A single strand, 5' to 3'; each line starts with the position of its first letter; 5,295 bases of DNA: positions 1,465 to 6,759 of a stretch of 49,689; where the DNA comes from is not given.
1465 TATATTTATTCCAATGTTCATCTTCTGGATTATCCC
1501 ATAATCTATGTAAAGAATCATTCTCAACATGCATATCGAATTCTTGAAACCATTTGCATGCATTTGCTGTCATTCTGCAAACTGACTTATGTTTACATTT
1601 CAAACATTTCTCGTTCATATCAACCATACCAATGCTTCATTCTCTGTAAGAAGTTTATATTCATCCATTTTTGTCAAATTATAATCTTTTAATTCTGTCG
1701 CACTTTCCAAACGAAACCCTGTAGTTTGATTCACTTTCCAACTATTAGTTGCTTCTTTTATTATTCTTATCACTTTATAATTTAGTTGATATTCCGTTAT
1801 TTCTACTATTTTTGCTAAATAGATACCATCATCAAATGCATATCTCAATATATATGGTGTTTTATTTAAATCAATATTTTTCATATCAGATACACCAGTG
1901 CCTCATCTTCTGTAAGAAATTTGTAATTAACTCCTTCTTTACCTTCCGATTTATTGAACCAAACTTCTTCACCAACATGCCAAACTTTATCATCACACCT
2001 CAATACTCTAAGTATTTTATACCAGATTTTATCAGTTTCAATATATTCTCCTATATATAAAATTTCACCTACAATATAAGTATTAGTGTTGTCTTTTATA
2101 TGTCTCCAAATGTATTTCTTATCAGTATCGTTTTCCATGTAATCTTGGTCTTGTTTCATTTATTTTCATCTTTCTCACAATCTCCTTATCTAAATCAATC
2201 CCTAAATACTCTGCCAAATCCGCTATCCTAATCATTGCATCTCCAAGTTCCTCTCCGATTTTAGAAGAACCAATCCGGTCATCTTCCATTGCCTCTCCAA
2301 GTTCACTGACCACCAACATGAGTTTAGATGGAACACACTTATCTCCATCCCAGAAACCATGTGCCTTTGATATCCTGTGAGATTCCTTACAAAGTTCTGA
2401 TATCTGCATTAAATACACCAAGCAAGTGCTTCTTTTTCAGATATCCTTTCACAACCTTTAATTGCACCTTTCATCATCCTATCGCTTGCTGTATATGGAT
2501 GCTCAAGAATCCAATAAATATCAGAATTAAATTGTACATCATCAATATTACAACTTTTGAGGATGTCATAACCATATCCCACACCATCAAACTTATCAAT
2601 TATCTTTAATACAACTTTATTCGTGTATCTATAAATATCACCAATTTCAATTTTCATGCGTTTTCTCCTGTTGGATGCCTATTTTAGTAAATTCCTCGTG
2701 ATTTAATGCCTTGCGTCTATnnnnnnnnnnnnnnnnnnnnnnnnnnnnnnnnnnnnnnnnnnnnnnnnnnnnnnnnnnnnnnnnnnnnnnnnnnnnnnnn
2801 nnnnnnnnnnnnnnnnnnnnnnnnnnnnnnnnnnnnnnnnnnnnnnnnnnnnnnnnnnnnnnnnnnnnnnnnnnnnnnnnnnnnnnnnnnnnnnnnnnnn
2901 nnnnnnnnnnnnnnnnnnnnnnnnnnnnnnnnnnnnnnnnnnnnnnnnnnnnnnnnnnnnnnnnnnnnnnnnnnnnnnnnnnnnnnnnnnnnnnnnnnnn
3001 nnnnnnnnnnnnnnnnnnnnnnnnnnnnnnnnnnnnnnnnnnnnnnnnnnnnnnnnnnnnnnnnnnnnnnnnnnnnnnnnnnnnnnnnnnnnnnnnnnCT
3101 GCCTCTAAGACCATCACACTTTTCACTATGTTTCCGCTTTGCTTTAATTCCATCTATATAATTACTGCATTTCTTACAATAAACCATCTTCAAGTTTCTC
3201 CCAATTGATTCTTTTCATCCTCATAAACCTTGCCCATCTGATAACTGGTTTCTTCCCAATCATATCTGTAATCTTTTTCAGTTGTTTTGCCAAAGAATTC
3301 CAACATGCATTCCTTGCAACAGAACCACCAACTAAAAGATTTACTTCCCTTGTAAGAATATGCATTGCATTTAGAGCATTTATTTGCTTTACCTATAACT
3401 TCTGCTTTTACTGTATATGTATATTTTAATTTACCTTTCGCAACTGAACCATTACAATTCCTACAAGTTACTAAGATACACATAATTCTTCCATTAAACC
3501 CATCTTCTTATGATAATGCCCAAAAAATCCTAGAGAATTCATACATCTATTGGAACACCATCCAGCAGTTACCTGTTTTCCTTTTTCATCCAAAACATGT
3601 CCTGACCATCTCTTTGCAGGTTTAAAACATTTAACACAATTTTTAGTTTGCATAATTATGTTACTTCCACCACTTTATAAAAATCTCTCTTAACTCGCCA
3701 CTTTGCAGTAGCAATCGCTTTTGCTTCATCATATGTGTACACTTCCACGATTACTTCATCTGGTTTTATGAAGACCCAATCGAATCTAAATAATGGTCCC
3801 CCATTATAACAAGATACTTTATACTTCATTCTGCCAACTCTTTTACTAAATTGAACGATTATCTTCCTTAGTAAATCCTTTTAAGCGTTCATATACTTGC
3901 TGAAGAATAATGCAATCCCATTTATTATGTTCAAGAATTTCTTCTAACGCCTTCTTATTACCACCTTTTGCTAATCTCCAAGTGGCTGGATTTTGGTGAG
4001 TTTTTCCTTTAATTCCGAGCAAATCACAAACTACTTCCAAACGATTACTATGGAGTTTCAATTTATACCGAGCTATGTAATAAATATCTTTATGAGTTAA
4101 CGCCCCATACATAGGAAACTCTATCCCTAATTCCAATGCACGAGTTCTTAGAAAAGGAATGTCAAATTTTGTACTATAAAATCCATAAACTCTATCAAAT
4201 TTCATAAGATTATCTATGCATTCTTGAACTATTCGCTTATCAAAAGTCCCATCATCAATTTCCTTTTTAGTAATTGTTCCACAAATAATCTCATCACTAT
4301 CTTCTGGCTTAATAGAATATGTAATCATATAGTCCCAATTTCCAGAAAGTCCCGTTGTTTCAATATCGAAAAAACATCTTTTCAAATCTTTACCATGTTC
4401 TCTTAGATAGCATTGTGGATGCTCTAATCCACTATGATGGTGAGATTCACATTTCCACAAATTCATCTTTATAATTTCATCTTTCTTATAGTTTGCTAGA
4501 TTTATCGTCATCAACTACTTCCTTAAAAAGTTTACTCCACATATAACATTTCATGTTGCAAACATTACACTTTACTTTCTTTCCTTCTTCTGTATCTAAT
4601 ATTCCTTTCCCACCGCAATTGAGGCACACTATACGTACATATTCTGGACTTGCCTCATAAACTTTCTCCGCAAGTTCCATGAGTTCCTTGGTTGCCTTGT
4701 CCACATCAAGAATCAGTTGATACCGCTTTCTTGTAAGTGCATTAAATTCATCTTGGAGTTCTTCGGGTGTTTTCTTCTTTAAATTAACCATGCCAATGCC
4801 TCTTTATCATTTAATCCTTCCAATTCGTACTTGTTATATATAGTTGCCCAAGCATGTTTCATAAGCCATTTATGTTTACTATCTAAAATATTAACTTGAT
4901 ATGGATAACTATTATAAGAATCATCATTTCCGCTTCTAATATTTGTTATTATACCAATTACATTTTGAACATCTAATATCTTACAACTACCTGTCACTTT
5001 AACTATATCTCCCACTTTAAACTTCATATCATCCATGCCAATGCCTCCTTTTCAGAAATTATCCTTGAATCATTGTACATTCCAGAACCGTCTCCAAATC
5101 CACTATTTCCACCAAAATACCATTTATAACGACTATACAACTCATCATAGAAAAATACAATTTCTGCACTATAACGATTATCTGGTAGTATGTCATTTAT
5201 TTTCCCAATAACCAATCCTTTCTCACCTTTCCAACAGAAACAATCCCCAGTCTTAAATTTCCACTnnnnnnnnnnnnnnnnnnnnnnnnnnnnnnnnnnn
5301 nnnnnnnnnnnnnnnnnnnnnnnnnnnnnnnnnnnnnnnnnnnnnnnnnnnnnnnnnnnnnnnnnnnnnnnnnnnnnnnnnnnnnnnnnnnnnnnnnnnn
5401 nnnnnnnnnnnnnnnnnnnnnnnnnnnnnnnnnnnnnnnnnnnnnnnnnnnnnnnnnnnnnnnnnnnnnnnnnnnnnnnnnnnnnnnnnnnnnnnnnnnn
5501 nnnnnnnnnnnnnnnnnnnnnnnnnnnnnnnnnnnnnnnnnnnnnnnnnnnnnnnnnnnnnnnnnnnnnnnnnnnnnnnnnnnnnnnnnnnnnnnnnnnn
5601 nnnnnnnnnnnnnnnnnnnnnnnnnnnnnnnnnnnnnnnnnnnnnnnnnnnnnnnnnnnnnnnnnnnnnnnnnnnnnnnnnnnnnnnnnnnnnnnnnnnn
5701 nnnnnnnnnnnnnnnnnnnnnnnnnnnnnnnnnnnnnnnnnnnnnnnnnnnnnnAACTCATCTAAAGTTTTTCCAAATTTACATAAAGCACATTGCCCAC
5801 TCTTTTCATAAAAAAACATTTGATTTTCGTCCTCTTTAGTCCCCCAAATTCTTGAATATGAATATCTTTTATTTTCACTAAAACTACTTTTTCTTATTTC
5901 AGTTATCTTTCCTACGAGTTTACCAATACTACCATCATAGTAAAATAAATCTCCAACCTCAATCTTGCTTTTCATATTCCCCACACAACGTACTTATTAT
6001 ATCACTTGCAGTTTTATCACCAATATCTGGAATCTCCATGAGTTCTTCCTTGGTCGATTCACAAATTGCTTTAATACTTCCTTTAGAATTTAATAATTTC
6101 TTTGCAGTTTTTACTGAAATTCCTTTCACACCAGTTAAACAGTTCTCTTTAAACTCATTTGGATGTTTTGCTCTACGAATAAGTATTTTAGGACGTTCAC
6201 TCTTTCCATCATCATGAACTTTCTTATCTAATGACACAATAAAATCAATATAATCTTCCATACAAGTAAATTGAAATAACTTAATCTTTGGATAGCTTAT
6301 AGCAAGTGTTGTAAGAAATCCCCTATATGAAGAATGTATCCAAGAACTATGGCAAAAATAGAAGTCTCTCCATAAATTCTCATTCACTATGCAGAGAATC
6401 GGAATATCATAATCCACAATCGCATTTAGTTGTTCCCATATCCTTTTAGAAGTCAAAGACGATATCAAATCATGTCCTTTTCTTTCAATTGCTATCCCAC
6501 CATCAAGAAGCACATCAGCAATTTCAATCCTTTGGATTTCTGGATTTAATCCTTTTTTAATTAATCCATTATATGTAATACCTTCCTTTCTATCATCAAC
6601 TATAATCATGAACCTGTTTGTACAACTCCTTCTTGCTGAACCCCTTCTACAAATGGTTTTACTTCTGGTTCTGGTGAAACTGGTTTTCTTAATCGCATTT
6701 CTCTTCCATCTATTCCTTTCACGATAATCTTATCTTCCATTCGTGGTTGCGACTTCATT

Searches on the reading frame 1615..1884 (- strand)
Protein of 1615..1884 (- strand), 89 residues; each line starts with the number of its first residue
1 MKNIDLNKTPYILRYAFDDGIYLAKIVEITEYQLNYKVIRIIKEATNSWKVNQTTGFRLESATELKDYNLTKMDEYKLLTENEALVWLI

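Call 8: search_protein_families(library=pfam, proteins=[window:1615-1884:-], max_evalue=0.1)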
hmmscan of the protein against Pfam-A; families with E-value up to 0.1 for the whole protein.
window:1615-1884:- (89 aa): 0 families

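Call 9: search_protein_families(library=phrogs, proteins=[window:1615-1884:-], max_evalue=0.1)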
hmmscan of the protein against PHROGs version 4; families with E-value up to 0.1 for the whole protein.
window:1615-1884:- (89 aa): 2 families
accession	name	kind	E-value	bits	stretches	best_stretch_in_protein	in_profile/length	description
phrog_15318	-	unknown function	0.032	15.4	1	18-53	3-39/60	-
phrog_20350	-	unknown function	0.061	14.5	1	2-69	6-74/85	-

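Call 61: find_encoding_contigs(protein=window:1615-1884:-, flank=10000, max_places=3)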
Protein window:1615-1884:- (89 aa): 3 contigs read that carry it; 2 places shown.
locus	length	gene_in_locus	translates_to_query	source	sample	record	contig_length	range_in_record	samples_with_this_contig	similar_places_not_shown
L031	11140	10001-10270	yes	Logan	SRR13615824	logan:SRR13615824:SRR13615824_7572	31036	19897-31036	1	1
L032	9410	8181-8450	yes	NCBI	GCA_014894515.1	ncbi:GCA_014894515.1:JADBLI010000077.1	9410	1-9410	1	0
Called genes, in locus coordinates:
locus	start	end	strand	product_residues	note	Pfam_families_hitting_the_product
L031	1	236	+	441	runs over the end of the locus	PF02195:ParB_N (weak), PF20903:SPL (weak), PF04055:Radical_SAM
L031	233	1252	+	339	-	-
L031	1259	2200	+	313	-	-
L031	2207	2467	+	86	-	-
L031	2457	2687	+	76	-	-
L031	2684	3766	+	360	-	PF13481:AAA_25, PF06745:ATPase (weak), PF08423:Rad51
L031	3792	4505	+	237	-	PF14528:LAGLIDADG_3 (faint)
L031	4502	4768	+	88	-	-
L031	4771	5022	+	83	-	-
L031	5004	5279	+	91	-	-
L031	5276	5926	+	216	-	PF02732:ERCC4, PF01367:5_3_exonuc (faint), PF12826:HHH_2 (weak), PF14520:HHH_5, PF00633:HHH (faint)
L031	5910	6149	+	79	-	-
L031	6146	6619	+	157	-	-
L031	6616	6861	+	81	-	-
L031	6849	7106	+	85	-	-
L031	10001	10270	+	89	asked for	-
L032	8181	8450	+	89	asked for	-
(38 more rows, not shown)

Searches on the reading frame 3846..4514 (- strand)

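Call 15: search_protein_families(library=pfam, proteins=[window:3846-4514:-], max_evalue=0.001)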
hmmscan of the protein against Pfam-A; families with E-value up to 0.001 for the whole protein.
window:3846-4514:- (222 aa): 2 families
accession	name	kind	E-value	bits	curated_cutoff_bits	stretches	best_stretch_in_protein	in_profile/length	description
PF13482.12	RNase_H_2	-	2e-18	67.3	22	1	47-211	1-164/165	RNase_H superfamily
PF10108.15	DNA_pol_B_exo2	-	0.00015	22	24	0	92-157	37-107/213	Predicted 3'-5' exonuclease related to the exonuclease domain of PolB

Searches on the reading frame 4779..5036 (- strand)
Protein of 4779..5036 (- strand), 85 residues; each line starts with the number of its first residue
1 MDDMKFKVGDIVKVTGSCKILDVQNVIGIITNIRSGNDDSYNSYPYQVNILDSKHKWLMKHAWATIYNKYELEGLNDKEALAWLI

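Call 8: search_protein_families(library=pfam, proteins=[window:4779-5036:-], max_evalue=0.1)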
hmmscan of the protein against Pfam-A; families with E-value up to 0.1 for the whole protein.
window:4779-5036:- (85 aa): 2 families
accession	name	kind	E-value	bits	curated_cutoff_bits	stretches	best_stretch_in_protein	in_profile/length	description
PF09378.16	HAS-barrel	-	0.0011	19.4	25.2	1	6-45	23-56/90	HAS barrel domain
PF17129.9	Peptidase_M99_C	-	0.077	13.7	27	1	3-56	16-71/100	C-terminal domain of metallo-carboxypeptidase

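Call 9: search_protein_families(library=phrogs, proteins=[window:4779-5036:-], max_evalue=0.1)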
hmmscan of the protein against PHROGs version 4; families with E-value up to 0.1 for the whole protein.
window:4779-5036:- (85 aa): 4 families
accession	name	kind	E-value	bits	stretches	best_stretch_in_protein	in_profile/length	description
phrog_18906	-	unknown function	0.0078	17.6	1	26-72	49-92/113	-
phrog_19652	-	unknown function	0.075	12.2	1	11-62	267-314/737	-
phrog_13321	-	unknown function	0.079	13.1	1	10-80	214-278/307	-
phrog_12266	-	unknown function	0.099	13.5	0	14-49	26-60/71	-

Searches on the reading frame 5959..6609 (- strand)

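Call 15: search_protein_families(library=pfam, proteins=[window:5959-6609:-], max_evalue=0.001)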
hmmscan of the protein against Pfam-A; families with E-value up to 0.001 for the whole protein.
window:5959-6609:- (216 aa): 5 families
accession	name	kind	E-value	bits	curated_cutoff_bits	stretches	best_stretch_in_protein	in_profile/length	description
PF14520.12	HHH_5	-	2e-12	47.8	27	1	158-208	4-55/57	Helix-hairpin-helix domain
PF02732.21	ERCC4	-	3.4e-08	33.9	24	1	5-127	2-140/140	ERCC4 domain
PF12826.13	HHH_2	-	2.7e-07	31.1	27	1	160-208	7-55/64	Helix-hairpin-helix motif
PF00633.29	HHH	-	3.8e-07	30.1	24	1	186-206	9-29/30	Helix-hairpin-helix motif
PF01367.25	5_3_exonuc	-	4e-06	27.7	40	1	158-188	20-50/97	5'-3' exonuclease, C-terminal SAM fold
